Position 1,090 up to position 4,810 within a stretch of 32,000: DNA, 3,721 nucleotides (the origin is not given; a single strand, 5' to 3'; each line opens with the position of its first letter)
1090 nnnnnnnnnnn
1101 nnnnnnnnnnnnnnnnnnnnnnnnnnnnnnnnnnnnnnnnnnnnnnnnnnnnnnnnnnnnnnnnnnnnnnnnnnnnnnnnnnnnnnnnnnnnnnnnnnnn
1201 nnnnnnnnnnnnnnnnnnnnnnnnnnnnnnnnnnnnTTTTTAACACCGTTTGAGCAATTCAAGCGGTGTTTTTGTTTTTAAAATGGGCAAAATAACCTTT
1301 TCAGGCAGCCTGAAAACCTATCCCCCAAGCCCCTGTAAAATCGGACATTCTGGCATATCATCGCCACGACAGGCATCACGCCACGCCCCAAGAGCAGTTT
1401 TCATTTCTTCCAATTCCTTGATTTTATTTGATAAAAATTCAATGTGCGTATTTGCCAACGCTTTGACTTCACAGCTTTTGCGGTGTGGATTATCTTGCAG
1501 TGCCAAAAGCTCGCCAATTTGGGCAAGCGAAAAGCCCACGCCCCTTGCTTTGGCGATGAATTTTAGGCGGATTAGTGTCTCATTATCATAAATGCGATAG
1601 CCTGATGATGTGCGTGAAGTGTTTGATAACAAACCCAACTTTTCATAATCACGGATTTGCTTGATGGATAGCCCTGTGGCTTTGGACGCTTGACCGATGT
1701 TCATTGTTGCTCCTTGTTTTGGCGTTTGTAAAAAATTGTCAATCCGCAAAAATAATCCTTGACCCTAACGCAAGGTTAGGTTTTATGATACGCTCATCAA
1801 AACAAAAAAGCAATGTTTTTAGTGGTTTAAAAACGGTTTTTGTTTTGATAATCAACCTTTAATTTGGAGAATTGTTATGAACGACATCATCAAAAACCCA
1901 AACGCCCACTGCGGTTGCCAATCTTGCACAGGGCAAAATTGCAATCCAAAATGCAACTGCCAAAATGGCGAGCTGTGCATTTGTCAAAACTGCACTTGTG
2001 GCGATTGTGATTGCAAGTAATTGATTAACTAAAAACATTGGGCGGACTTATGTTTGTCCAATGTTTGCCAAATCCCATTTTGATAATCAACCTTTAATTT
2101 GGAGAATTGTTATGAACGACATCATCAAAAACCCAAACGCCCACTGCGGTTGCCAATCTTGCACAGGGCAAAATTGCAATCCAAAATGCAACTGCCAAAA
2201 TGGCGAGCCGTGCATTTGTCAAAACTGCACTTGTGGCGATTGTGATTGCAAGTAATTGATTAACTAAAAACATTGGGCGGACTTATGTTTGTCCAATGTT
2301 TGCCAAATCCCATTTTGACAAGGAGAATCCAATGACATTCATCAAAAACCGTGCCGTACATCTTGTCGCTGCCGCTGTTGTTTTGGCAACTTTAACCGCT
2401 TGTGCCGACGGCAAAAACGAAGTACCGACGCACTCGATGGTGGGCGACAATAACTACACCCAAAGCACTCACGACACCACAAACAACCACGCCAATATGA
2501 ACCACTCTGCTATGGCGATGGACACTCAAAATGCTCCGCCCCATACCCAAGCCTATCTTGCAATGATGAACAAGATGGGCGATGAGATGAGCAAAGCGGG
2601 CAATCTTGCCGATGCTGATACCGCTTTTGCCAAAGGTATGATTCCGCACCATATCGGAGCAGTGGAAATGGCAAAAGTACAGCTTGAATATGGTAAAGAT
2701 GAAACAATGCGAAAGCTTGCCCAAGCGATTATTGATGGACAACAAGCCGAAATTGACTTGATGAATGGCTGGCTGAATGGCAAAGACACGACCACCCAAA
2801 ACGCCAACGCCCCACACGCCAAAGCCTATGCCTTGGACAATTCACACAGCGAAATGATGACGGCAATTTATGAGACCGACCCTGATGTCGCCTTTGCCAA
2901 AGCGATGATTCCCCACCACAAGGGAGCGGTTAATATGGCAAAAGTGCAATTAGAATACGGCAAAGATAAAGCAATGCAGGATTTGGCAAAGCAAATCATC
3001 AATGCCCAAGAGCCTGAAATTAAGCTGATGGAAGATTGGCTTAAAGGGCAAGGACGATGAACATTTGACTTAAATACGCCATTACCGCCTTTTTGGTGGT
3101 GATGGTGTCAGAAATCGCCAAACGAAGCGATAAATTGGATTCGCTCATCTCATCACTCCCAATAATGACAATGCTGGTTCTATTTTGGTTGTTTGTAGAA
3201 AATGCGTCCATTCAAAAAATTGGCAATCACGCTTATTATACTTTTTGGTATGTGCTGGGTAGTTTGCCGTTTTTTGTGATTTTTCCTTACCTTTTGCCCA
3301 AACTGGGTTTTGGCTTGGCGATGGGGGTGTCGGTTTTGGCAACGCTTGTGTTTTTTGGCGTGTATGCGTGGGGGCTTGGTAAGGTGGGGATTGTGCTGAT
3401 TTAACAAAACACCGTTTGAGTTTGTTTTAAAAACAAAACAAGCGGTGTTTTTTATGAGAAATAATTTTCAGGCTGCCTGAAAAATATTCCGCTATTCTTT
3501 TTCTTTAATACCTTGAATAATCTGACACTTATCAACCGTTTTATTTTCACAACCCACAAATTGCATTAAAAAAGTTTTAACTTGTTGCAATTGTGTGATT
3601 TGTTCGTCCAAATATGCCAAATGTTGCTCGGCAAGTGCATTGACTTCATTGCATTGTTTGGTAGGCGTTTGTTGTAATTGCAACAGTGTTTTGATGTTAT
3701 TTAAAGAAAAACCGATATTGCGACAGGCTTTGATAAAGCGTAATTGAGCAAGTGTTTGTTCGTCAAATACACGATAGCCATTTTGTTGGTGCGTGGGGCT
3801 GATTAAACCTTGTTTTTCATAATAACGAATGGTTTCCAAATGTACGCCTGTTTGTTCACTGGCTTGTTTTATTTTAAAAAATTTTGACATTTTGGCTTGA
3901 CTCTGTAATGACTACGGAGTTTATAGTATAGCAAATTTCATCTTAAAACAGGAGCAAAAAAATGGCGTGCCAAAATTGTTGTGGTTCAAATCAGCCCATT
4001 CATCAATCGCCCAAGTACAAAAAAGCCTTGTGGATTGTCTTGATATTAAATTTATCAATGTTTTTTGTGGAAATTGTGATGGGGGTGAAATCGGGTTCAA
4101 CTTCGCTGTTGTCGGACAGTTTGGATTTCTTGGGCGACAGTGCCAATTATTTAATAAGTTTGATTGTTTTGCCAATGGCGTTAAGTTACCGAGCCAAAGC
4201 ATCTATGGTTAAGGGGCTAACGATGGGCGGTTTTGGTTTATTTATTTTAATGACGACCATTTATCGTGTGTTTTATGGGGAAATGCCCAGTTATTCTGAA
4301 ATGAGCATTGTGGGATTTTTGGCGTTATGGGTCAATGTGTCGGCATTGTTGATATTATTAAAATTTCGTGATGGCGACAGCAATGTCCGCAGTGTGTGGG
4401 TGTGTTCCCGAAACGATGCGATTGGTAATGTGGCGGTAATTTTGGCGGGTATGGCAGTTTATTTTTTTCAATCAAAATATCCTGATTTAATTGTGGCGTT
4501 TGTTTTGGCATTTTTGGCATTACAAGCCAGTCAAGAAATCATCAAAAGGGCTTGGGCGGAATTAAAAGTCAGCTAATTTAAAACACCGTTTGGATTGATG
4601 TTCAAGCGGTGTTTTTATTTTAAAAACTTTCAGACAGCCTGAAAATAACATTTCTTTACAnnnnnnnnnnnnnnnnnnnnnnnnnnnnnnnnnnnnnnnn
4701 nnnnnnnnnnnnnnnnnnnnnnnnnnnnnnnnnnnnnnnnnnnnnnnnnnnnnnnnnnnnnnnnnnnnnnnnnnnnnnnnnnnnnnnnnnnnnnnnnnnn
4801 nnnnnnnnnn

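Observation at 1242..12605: A conserved two-hairpin module of about 85 nt punctuates almost every functional unit of the accessory region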

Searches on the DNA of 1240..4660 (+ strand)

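Call 60: search_dna_similar(query=window:1240-4660:+, collection=plasmids, mode=distant, max_rows=30)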
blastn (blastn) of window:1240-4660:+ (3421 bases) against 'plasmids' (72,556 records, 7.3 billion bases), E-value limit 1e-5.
Records with a match: 954; places in all: 957; records where one place covers at least 80% of the query: 1.
Best place of each record, by identity: 90-95% 1; 80-90% 2; 60-80% 951.
By first word of the organism name: Klebsiella 650; Escherichia 146; Enterobacter 91; Salmonella 30; Citrobacter 17; Shigella 6; Leclercia 5; Raoultella 2; Thiothrix 2; Glaesserella 1; and 4 more.
By predicted mobility (MOB-suite, as given by PLSDB): non-mobilizable 533; conjugative 270; mobilizable 151.
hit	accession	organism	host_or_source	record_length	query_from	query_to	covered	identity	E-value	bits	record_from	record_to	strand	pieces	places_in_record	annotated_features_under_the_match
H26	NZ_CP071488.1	Glaesserella parasuis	swine,pig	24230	3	3387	87%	88.7%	0e+0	3964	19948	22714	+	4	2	DUF305 domain-containing protein | cation diffusion facilitator family transporter | MerR family transcriptional regulator | Cu(I)-responsive transcriptional regulator | hypothetical protein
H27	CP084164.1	Pasteurella multocida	rabbit,mixed culture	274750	3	3406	37%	94.3%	0e+0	1988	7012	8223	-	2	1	cation diffusion facilitator family transporter | Cd(II)/Pb(II)-responsive transcriptional regulator | arsB: ACR3 family arsenite efflux transporter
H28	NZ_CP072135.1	Pseudoalteromonas xiamenensis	mangrove sediment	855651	1865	2048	5%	67.4%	4e-6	63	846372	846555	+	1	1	DUF3147 family protein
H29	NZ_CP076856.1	Shewanella decolorationis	sludge,sludge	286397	1878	2049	5%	68.6%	8e-8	68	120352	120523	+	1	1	DUF3147 family protein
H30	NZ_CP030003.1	Salmonella enterica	-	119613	1370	1535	5%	69.3%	2e-8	71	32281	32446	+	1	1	DUF305 domain-containing protein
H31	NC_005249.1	Klebsiella pneumoniae CG43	-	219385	1370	1535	5%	68.7%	3e-7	66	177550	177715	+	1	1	DUF305 domain-containing protein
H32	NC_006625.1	Klebsiella pneumoniae subsp. pneumoniae NTUH-K2044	isolated from blood of a patient with ...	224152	1370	1535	5%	68.7%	3e-7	66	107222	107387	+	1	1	DUF305 domain-containing protein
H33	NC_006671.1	Escherichia coli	-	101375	1370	1535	5%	68.7%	3e-7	66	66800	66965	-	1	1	DUF305 domain-containing protein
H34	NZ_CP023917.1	Klebsiella pneumoniae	Homo sapiens,urine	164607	1370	1535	5%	68.7%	3e-7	66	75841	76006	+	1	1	DUF305 domain-containing protein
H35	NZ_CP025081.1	Klebsiella pneumoniae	Homo sapiens,liver abscess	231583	1370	1535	5%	68.7%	3e-7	66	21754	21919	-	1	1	DUF305 domain-containing protein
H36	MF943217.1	Klebsiella pneumoniae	Homo sapiens,culture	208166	1370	1535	5%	68.7%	3e-7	66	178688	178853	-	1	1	hypothetical protein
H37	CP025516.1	Klebsiella pneumoniae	-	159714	1370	1535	5%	68.7%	3e-7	66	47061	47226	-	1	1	DUF305 domain-containing protein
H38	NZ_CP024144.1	Escherichia coli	single cell,clinical patient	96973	1370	1535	5%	68.7%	3e-7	66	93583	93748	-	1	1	DUF305 domain-containing protein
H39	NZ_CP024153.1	Escherichia coli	single cell,clinical patient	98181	1370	1535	5%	68.7%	3e-7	66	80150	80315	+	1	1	DUF305 domain-containing protein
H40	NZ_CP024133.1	Escherichia coli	single cell,clinical patient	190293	1370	1535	5%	68.7%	3e-7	66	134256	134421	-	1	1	DUF305 domain-containing protein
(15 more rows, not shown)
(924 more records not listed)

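Call 93: build_rna_model(alignment_id=A1, structure=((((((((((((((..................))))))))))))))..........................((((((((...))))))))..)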
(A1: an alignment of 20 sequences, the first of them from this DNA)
Model R1 built from alignment A1 (20 sequences, 93 columns); structure: as given.
model positions 79; base pairs 22; branch points 1; effective number of sequences 2.88; information 0.717 bits per position. Calibrated on 0.2 Mb of random sequence (short: E-values are rough).
structure used (alignment columns):
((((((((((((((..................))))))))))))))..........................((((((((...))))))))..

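Call 94: search_with_rna_model(model_id=R1, source=window, filters=off, max_evalue=10)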
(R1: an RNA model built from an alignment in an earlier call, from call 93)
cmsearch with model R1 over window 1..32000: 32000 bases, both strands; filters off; matches with E-value up to 10: 51.
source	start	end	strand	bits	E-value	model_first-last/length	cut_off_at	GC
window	1240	1318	+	77.8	1.1e-13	1-79/79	no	0.38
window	9090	9158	+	76.9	1.6e-13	1-79/79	no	0.32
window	4580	4647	+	69.6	4.5e-12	1-79/79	no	0.32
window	3406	3485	+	67.7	1.1e-11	1-79/79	no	0.3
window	12525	12605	+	60.1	3.6e-10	1-79/79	no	0.38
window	9136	9209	-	33.4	7.7e-05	1-79/79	no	0.26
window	3463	3542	-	29.7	0.00043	1-79/79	no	0.31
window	4562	4615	-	28.6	0.00071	1-79/79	no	0.33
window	4625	4703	-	27.7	0.0011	1-79/79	no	0.28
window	9051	9122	-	23.1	0.0089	1-79/79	no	0.39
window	3384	3451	-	21.8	0.016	1-79/79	no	0.35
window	13783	13858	+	21.6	0.018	1-79/79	no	0.39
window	21613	21680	+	21.2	0.021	1-79/79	no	0.31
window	13771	13814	-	21.2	0.021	1-79/79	no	0.45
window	1296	1349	-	20.5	0.029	1-79/79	no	0.5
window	1242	1270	-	17.8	0.1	3-33/79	no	0.45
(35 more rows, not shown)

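Call 95: search_with_rna_model(model_id=R1, sources=[L010, L011, L012, L013, L014, L015, L016, L017, L018, L019, L020, L021, L022, L023, L024, L025, L026, L027, L028, L029, L030, L031, L032, L033, L034, L035, L036, L037, L038, L039, L040, L041, L042, L043, L044, L045, L046, L047, L048, L049, L050, L051, L052, L053, L054, L055, L056, L057, L058, L060, L061, L062, L063, L064, L065, L066, L067, L068, L069, L070, L071, L072, L073, L074, L075, L076, L077, L078, L079, L080, L081, L082, L083, L084, L085, L086, L087, L088, L089, L090, L091, L092, L093, L094, L095, L096, L097, L098, L099, L100, L101, L102, L103, L104, L105, L106, L107, L108, L109, L110], max_evalue=0.001)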
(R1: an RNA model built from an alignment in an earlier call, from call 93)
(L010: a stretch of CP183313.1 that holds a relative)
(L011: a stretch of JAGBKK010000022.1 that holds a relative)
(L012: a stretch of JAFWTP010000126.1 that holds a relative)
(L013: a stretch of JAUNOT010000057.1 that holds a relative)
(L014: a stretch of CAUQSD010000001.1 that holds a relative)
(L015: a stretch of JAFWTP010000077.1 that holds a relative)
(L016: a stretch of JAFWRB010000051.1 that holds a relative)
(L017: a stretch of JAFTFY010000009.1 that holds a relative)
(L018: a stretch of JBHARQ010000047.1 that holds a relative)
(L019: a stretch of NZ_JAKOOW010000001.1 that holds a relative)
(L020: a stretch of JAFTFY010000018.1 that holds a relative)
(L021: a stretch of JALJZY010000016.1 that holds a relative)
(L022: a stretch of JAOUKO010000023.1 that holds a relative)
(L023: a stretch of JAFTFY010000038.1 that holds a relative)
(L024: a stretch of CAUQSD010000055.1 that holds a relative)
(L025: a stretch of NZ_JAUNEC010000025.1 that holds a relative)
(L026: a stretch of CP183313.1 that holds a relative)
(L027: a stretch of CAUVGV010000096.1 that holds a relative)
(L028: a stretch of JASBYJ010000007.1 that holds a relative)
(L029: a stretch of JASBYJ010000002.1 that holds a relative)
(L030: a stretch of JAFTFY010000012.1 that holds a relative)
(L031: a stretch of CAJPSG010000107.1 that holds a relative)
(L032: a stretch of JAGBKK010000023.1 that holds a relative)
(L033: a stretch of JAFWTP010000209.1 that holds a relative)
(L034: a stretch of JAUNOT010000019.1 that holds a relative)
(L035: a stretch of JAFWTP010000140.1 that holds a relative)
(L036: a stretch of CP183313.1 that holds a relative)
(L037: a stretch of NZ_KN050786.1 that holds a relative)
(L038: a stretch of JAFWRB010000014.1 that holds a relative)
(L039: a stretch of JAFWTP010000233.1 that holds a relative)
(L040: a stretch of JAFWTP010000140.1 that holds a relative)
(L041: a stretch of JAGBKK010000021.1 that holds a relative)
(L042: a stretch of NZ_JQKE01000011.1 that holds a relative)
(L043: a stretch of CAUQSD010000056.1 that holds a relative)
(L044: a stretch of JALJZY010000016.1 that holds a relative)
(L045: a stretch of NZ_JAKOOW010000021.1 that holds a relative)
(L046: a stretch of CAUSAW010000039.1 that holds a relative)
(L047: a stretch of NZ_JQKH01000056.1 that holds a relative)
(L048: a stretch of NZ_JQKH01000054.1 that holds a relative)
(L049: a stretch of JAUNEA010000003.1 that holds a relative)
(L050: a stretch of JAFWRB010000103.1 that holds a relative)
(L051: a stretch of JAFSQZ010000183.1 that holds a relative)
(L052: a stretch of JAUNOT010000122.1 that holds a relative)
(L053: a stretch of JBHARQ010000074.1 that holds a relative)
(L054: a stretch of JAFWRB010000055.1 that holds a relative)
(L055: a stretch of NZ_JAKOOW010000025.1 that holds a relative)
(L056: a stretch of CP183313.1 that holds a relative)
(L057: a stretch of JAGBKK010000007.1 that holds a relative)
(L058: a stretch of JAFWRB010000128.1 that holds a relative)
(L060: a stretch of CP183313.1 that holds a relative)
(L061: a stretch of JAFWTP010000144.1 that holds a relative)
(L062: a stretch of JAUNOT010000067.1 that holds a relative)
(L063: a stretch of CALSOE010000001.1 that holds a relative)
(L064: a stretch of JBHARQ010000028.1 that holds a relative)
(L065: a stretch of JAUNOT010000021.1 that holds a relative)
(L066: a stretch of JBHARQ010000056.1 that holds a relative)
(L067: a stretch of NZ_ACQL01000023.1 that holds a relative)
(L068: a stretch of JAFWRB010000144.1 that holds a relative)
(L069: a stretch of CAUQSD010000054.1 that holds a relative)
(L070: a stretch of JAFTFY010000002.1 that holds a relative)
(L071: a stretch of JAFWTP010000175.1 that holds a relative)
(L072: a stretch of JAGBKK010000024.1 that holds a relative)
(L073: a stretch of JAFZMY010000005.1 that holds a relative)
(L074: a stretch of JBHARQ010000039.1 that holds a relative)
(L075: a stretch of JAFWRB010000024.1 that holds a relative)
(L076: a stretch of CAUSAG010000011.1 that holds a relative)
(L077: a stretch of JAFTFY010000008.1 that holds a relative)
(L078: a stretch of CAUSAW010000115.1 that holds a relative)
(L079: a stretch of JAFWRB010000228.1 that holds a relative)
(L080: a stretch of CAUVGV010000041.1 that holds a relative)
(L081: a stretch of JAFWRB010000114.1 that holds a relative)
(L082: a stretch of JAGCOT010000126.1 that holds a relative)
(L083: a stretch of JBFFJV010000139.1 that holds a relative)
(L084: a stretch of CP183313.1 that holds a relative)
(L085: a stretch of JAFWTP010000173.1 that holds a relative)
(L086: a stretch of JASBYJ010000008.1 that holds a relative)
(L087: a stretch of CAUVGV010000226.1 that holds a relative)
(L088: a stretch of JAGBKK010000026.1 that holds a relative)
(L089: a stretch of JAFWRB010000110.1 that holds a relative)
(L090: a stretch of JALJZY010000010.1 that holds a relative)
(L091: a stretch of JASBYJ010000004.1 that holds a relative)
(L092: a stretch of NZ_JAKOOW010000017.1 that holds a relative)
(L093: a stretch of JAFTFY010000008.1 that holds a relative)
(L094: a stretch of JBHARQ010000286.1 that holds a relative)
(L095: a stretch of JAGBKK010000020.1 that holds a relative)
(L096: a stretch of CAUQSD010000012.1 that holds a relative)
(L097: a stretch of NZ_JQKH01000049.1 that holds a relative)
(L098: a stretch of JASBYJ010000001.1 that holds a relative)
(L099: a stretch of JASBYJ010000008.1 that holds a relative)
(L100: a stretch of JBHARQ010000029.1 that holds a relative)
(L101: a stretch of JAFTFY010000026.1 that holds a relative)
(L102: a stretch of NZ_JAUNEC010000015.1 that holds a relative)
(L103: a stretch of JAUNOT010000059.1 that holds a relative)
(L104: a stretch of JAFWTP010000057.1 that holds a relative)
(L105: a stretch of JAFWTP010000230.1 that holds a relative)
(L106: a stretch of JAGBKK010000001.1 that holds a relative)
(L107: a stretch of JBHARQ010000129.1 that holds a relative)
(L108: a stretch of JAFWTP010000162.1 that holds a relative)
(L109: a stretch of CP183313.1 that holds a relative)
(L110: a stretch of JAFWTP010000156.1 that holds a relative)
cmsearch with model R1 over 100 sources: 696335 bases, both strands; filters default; matches with E-value up to 0.001: 48.
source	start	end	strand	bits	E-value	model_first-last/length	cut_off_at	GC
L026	3818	3904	-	54.3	1.1e-07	1-79/79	no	0.32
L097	42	110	-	48.5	1.6e-06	1-79/79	no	0.3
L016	4302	4361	-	47.6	2.4e-06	1-79/79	no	0.37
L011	699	752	-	47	3.3e-06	1-79/79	no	0.35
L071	1875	1941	-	46.7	3.8e-06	1-79/79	no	0.36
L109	4434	4496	-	46.5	4.1e-06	1-79/79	no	0.44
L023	2033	2105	+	46.1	4.9e-06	1-79/79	no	0.27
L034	1071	1147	-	44.7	9.5e-06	1-79/79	no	0.51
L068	6756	6834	+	44.2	1.2e-05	1-79/79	no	0.33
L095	4358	4432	-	43.2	1.8e-05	1-79/79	no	0.36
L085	1202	1270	+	42.7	2.4e-05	1-79/79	no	0.35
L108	6034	6114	+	42.2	2.9e-05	1-79/79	no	0.37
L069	270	331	+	42.2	3e-05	1-79/79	no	0.5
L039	937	997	-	42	3.3e-05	1-79/79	no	0.28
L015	146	209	+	42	3.3e-05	1-79/79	no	0.31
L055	2139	2221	+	41.6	3.8e-05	1-79/79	no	0.53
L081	2247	2305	+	41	5.2e-05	1-79/79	no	0.37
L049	5961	6031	-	40.5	6.5e-05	1-79/79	no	0.32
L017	5857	5915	+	40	8e-05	1-79/79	no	0.46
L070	4739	4800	-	39.3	0.00011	1-79/79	no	0.34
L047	212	284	+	38.8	0.00014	1-79/79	no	0.34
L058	5513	5599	-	38.7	0.00015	1-79/79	no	0.41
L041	3555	3605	+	38.6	0.00016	1-79/79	no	0.33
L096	5919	5979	+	38.1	0.00019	1-79/79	no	0.56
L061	1057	1133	-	38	0.00021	1-79/79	no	0.3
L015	5970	6034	+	37.3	0.00028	1-79/79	no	0.45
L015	6012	6061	-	37.3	0.00029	1-79/79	no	0.26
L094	5123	5192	+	37.1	0.00031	1-79/79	no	0.3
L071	4157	4215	-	36.9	0.00034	1-79/79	no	0.34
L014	5207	5269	-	36.9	0.00035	1-79/79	no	0.48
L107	2318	2385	+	36.5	0.0004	1-79/79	no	0.35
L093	6120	6170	+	36.5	0.0004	1-79/79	no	0.29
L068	84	134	-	36.5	0.00041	1-79/79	no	0.22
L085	686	747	-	36.4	0.00044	1-79/79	no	0.21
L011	669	721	+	36.2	0.00046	1-79/79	no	0.42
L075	1568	1621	+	35.9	0.00053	1-79/79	no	0.24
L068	40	106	+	35.7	0.0006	1-79/79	no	0.27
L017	1166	1229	-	35.5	0.00063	1-79/79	no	0.39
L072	6592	6677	-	35.5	0.00066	1-79/79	no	0.33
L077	7685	7761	+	35.4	0.00066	1-79/79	no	0.31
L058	6673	6749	+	35.2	0.00074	1-79/79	no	0.39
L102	4280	4341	-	35.1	0.00077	1-79/79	no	0.31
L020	7578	7639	-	34.9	0.00084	1-79/79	no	0.4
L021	4737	4785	-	34.9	0.00086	1-79/79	no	0.51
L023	2290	2381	+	34.9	0.00086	1-79/79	no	0.36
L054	480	561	+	34.8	0.00087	1-79/79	no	0.38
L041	3358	3406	+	34.8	0.00088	1-79/79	no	0.43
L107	2292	2352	-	34.7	0.00095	1-79/79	no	0.3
